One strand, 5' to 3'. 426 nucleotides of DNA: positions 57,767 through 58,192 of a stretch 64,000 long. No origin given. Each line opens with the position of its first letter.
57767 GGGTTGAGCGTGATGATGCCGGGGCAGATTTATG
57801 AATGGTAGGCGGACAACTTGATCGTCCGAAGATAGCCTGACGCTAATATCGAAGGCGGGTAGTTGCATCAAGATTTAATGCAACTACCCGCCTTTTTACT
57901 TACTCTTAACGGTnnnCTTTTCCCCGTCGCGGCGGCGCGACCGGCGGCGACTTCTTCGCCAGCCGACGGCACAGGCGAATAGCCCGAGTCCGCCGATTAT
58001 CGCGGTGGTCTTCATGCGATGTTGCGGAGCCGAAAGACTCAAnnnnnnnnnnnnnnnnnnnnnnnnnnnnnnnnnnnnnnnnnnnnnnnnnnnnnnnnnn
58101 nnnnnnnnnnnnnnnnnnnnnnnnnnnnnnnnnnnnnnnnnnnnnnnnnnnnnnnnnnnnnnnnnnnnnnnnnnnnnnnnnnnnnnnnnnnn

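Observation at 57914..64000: Putative porin-cytochrome module: beta-barrel gene followed by a decaheme cytochrome fused to an LVIVD beta-propeller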

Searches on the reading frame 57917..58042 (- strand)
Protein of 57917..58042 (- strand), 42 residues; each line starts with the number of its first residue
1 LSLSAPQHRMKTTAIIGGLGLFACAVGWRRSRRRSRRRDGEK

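Call 76: search_protein_families(library=ncbifam, proteins=[window:57917-58042:-], max_evalue=10)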
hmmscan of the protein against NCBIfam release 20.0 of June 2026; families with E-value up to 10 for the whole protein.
seq(42 aa): 3 families
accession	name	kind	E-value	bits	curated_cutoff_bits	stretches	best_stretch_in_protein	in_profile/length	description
NF053845.1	CoaP_CTERM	equivalog_domain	0.02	14.6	35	1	17-35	16-34/35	choice-of-anchor protein CoaP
TIGR01868.1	casD_Cas5e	equivalog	0.021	14.6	68.95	1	19-37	35-53/230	type I-E CRISPR-associated protein Cas5/CasD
NF050189.1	PGAP-CTERM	domain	0.04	14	25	1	19-34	13-28/28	PGAP-CTERM sorting domain-containing protein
